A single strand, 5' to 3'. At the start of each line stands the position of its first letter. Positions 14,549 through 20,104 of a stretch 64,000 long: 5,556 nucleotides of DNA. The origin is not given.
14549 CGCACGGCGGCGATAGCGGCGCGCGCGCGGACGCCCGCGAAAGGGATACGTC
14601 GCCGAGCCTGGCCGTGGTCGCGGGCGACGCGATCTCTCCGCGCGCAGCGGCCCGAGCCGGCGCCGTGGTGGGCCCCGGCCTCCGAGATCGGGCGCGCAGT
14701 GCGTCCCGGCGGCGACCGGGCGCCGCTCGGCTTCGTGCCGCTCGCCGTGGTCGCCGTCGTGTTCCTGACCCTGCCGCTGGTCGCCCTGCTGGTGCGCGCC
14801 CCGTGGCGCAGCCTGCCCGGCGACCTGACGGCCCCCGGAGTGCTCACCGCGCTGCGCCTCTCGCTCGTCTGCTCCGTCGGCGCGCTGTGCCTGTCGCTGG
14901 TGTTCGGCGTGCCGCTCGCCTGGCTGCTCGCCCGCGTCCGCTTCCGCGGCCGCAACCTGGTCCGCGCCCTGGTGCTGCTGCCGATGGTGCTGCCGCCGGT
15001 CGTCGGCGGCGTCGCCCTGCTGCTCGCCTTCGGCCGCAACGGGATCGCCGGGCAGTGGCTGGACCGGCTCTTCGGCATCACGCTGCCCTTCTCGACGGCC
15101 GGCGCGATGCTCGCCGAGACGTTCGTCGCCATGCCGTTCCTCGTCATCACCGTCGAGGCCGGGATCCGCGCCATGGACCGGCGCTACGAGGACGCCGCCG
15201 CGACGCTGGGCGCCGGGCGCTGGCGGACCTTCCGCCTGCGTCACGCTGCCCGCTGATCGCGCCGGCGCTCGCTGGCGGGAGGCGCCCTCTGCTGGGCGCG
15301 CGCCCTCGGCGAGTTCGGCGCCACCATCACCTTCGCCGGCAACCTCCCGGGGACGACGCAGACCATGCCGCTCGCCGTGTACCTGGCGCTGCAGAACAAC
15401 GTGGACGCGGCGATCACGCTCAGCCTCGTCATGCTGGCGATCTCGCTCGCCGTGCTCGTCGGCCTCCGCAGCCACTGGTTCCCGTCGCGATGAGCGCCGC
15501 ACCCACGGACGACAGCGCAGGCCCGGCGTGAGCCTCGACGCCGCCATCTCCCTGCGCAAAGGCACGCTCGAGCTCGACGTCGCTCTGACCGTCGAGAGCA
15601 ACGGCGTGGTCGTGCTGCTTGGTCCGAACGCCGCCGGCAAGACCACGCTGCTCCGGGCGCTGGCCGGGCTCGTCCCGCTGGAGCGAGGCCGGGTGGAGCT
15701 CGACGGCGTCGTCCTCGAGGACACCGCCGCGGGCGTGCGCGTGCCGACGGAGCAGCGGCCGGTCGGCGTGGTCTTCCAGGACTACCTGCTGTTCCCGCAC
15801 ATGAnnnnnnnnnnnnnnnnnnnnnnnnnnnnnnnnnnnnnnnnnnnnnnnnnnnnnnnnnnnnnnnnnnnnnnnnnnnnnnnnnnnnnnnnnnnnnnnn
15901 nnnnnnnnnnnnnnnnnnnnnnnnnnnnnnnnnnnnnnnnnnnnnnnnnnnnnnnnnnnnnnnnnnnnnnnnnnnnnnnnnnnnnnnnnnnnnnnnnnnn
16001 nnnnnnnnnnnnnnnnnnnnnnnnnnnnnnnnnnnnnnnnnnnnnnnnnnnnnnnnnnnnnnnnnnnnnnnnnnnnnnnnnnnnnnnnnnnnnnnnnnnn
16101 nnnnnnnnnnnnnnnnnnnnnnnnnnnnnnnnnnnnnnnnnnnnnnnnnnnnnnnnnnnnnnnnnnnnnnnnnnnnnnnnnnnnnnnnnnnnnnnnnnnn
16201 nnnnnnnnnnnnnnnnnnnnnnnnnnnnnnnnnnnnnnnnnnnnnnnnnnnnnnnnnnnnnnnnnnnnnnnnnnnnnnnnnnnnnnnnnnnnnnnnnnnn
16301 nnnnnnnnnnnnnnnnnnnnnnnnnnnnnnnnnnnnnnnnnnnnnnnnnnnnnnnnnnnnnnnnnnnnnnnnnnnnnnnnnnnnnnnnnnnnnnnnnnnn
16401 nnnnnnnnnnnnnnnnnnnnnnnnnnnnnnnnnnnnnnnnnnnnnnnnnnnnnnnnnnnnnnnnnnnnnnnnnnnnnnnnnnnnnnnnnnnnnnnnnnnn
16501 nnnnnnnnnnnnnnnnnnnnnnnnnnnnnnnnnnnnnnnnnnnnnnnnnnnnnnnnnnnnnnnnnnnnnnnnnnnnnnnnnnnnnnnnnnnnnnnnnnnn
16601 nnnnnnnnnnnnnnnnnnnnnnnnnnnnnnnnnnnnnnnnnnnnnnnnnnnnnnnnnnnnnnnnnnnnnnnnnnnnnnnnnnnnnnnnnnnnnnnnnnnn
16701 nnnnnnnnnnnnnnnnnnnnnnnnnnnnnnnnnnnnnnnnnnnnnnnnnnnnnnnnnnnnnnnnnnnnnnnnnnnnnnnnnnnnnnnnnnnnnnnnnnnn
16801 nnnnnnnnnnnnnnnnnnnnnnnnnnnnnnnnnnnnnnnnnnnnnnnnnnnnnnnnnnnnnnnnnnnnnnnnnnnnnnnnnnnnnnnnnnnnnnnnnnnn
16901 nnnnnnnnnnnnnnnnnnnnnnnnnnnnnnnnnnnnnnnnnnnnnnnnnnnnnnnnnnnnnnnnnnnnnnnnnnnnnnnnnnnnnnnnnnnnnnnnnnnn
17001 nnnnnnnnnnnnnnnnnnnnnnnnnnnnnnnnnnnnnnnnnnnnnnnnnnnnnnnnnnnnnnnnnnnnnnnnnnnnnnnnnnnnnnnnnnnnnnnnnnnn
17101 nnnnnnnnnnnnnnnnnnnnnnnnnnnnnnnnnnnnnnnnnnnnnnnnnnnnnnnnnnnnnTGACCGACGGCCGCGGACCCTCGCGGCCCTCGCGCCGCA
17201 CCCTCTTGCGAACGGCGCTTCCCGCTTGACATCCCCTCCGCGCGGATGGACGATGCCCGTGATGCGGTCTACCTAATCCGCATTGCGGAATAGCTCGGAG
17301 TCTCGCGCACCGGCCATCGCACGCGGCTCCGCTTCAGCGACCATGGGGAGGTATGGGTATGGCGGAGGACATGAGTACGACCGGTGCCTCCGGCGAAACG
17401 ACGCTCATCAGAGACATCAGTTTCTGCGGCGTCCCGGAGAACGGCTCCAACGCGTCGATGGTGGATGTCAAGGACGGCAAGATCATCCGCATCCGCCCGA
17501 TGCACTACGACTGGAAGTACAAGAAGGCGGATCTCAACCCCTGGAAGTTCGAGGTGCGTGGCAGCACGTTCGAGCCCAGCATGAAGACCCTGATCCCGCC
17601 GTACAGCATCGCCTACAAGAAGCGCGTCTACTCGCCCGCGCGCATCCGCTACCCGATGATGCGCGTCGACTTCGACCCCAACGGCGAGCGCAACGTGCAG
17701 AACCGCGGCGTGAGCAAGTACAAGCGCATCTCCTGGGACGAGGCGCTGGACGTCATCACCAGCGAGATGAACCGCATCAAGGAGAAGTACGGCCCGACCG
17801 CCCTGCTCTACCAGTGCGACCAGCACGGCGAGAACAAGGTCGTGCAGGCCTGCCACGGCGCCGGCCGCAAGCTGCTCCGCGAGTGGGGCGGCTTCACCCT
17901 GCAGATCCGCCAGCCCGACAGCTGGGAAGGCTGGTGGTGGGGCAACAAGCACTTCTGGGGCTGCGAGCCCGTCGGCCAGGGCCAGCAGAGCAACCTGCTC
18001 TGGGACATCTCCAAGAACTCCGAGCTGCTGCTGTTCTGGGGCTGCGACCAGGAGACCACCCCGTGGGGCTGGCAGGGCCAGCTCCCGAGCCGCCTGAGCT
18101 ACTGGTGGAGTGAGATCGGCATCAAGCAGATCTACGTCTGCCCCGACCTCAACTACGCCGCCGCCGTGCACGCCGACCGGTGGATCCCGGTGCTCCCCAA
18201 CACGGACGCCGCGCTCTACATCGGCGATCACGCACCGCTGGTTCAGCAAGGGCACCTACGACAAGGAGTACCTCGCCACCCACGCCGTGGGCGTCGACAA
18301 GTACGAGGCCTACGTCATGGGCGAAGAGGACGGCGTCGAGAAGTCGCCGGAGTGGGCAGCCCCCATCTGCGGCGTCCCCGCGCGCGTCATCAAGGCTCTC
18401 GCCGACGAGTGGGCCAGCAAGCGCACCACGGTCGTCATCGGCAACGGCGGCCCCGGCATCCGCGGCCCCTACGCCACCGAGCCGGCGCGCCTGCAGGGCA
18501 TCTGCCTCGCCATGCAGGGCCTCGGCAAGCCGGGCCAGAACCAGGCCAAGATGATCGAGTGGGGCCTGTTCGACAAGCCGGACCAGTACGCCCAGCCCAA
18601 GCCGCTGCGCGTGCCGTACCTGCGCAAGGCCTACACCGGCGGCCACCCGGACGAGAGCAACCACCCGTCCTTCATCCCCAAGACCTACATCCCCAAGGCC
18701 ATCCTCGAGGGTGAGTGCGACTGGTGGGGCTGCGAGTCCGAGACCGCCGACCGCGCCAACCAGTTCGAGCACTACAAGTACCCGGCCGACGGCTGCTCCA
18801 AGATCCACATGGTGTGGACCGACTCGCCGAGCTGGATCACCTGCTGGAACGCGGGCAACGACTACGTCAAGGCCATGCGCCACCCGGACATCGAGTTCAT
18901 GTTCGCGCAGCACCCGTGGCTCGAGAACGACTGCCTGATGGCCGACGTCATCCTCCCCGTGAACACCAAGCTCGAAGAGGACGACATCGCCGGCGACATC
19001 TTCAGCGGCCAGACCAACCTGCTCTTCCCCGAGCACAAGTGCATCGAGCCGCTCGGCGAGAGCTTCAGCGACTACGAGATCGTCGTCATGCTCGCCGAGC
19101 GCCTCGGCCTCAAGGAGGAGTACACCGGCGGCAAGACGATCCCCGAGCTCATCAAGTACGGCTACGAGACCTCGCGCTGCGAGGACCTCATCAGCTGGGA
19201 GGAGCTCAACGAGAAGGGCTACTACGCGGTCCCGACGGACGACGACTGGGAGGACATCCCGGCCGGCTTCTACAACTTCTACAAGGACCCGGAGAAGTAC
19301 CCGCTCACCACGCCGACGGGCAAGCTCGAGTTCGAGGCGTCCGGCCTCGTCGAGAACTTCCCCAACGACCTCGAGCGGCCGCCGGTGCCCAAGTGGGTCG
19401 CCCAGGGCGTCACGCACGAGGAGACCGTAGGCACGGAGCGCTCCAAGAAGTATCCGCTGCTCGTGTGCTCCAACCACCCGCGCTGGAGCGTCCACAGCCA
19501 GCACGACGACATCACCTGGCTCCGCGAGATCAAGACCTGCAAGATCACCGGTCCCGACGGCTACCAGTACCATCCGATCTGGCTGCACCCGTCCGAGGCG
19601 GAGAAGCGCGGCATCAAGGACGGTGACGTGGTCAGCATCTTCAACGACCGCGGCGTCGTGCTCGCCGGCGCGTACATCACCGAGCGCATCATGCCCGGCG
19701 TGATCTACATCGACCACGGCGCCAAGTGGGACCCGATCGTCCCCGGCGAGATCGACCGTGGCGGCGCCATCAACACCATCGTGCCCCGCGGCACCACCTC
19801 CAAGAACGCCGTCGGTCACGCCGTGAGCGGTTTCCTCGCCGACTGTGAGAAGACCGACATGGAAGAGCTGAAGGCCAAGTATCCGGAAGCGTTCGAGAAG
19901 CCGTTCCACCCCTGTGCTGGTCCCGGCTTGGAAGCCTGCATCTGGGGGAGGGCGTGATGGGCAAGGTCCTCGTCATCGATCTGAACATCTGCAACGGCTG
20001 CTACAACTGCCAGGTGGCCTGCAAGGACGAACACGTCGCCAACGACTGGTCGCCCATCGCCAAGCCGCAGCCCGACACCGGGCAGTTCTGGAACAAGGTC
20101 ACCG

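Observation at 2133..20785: Three pyrogallol-transhydroxylase-like (AthL/BthL-type) molybdoenzyme paralogues inside a self-contained molybdenum-cofactor island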

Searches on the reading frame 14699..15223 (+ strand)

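Call 61: search_protein_families(library=pfam, proteins=[window:14699-15223:+], max_evalue=0.001)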
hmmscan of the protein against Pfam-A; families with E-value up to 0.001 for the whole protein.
seq(175 aa): 1 family
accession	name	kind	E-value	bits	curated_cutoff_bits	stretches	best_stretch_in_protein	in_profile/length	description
PF00528.27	BPD_transp_1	-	6.5e-09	36.2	26.4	1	70-175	1-95/184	Binding-protein-dependent transport system inner membrane component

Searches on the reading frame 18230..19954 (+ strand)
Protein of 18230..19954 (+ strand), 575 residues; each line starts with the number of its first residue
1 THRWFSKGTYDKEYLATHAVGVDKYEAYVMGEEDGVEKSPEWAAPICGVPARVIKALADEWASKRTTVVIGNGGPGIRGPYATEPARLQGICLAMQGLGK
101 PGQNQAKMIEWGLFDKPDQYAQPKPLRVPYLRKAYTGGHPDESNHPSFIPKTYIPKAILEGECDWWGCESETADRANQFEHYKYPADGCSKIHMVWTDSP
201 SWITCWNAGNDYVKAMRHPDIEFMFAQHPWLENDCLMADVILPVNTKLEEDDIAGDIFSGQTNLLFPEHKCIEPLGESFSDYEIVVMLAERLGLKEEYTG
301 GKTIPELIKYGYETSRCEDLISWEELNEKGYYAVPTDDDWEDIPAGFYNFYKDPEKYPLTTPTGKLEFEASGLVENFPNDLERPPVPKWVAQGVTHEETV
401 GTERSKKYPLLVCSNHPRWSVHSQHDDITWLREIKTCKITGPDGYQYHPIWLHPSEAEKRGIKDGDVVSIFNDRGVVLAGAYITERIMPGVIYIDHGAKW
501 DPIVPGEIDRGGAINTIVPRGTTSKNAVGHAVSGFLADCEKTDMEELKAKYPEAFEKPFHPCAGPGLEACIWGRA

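Call 15: find_related_loci(query=window:18230-19954:+, collection=genome_contigs, flank=10000)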
Query seq(575 aa) (575 aa) in genome_contigs; peptide patterns used: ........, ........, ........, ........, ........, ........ (x = any residue, [..] = any of these).
83 stretches matched a pattern; 65 encode a relative of the query (tblastn E <= 1e-3); 63 distinct loci.
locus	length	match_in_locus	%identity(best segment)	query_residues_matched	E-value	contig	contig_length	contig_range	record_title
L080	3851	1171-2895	98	1-575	0e+0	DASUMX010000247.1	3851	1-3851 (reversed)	MAG TPA_asm: Thermoleophilia bacterium isolate SMAG_U1584 k141_1814157, whole genome shotgun sequence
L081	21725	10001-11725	98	1-575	0e+0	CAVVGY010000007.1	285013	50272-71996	MAG: uncultured Thermoleophilia bacterium isolate MFD02979.bin.2.115 genome assembly, contig: contig_16469, whole genome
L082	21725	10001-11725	98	1-575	0e+0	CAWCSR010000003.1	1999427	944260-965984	MAG: uncultured Thermoleophilia bacterium isolate MFD04428.bin.2.40 genome assembly, contig: contig_23250, whole genome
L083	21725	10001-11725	98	1-575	0e+0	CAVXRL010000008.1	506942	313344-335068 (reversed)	MAG: uncultured Actinomycetes bacterium isolate MFD01721.bin.1.253 genome assembly, contig: contig_4140, whole genome sh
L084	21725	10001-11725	97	1-575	0e+0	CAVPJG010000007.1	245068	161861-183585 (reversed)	MAG: uncultured Thermoleophilia bacterium isolate MFD00032.bin.2.164 genome assembly, contig: contig_20111, whole genome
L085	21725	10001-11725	96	1-575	0e+0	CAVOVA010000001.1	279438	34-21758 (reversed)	MAG: uncultured Thermoleophilia bacterium isolate MFD09779.bin.2.149 genome assembly, contig: contig_15312, whole genome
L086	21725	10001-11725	93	1-575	0e+0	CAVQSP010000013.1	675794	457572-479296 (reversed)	MAG: uncultured Thermoleophilia bacterium isolate MFD00032.bin.2.192 genome assembly, contig: contig_42470, whole genome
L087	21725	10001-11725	93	1-575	0e+0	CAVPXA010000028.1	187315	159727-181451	MAG: uncultured Thermoleophilia bacterium isolate MFD00032.bin.2.227 genome assembly, contig: contig_70454, whole genome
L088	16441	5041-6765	93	1-575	0e+0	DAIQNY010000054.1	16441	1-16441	MAG TPA_asm: Actinomycetota bacterium isolate CTOTU7608 NODE_5711_length_16441_cov_6.987001, whole genome shotgun sequen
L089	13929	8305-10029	92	1-575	0e+0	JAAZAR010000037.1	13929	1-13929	MAG: Actinomycetota bacterium isolate AS06rmzACSIP_445 349483_AS06, whole genome shotgun sequence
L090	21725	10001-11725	92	1-575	0e+0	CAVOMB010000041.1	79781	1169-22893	MAG: uncultured Thermoleophilia bacterium isolate MFD10097.bin.2.18 genome assembly, contig: contig_19363, whole genome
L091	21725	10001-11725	92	1-575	0e+0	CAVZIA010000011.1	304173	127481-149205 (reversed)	MAG: uncultured Thermoleophilia bacterium isolate MFD02416.bin.2.102 genome assembly, contig: contig_30380, whole genome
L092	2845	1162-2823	96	1-552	0e+0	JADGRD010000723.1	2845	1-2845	MAG: Proteobacteria bacterium isolate Chersky.38_30 contig-100_22396, whole genome shotgun sequence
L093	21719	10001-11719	91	2-573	0e+0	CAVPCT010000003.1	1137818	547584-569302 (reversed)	MAG: uncultured Thermoleophilia bacterium isolate MFD00032.bin.2.59 genome assembly, contig: contig_19728, whole genome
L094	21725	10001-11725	89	1-575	0e+0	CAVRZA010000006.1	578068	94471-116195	MAG: uncultured Actinomycetes bacterium isolate MFD05942.bin.2.346 genome assembly, contig: contig_28423, whole genome s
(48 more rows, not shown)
